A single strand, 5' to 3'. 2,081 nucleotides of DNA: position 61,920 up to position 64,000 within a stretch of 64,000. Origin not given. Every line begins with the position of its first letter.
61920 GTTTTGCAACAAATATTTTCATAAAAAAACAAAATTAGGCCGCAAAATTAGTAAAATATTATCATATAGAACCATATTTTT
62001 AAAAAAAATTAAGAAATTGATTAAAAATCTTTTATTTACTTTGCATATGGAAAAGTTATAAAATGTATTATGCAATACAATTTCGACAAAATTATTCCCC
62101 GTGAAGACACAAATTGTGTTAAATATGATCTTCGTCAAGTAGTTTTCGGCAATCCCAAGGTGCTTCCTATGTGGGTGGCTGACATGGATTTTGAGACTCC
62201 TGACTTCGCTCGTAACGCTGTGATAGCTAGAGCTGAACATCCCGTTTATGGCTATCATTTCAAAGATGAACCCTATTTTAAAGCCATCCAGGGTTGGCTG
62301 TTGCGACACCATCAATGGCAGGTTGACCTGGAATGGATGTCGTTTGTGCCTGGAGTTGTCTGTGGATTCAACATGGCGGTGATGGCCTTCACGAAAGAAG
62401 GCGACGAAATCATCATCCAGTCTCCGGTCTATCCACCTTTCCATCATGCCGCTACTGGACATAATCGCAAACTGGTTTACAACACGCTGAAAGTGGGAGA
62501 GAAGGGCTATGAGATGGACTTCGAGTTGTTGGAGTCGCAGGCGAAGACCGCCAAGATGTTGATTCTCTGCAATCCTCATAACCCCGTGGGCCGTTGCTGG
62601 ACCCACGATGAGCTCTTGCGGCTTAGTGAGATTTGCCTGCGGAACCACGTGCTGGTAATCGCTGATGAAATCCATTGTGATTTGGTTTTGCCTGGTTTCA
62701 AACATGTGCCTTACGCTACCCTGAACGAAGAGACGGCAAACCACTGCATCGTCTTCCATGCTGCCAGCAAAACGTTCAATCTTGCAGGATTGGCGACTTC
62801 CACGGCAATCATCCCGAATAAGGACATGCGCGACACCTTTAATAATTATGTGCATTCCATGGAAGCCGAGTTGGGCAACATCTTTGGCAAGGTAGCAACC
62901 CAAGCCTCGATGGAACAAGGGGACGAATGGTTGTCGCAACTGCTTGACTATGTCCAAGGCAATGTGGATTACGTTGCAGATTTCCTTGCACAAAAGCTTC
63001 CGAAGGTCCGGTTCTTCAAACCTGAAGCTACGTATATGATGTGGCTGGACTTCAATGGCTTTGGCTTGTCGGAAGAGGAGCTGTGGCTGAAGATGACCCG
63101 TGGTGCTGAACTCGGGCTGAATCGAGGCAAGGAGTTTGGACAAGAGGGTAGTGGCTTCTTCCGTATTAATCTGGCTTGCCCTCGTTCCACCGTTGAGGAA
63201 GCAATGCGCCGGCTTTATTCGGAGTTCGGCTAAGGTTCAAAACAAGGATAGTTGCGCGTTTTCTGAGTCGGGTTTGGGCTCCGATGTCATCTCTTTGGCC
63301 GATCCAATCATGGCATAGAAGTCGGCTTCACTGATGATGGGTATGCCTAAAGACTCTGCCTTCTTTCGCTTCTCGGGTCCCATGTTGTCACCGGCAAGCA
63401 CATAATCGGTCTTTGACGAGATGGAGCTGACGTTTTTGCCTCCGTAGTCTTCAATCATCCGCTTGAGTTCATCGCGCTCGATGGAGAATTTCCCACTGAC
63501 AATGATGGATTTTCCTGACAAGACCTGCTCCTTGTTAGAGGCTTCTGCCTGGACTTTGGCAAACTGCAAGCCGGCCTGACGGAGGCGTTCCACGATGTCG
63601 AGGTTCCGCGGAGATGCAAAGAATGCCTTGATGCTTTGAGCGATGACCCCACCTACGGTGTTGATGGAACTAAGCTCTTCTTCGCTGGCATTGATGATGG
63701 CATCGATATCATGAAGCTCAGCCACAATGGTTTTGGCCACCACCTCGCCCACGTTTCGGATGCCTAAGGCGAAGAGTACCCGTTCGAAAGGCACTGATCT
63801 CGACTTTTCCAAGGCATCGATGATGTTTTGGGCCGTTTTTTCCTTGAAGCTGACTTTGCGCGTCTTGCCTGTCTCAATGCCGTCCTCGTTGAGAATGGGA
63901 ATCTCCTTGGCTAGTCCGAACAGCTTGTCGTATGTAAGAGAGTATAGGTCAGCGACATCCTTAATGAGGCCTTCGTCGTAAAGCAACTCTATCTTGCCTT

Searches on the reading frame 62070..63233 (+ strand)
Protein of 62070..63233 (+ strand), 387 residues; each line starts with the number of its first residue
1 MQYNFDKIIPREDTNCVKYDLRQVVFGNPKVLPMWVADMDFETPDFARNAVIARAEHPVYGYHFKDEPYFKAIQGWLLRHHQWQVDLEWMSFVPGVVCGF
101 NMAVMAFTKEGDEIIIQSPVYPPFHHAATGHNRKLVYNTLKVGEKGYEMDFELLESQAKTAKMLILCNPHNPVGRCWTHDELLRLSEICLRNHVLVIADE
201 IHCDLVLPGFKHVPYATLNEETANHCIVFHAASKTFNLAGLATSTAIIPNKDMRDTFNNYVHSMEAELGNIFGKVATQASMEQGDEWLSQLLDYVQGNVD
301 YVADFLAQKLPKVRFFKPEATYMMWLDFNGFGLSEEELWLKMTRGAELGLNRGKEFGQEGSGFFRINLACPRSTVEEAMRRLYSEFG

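Call 63: search_protein_families(library=pfam, proteins=[window:62070-63233:+], max_evalue=0.001)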
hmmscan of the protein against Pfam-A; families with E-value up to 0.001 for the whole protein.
window:62070-63233:+ (387 aa): 1 family
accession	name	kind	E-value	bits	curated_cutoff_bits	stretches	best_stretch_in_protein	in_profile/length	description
PF00155.27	Aminotran_1_2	-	5.8e-34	118.3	19.7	1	72-382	50-361/361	Aminotransferase class I and II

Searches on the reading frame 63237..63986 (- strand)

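Call 63: search_protein_families(library=pfam, proteins=[window:63237-63986:-], max_evalue=0.001)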
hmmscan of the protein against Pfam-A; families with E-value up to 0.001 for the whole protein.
window:63237-63986:- (249 aa): 5 families
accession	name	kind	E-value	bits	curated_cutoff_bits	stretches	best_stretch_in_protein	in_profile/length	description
PF12826.13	HHH_2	-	2.1e-21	76.3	27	1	69-132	1-64/64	Helix-hairpin-helix motif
PF00533.33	BRCT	-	1.6e-16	60.7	21.3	1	152-227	2-78/78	BRCA1 C Terminus (BRCT) domain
PF14520.12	HHH_5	-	9.1e-07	29.7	27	1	74-121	5-53/57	Helix-hairpin-helix domain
PF16589.12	BRCT_2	-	2.2e-05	25.1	27.3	1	155-219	2-66/86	BRCT domain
PF12738.14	PTCB-BRCT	-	0.00031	21.1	22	1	161-219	3-60/63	twin BRCT domain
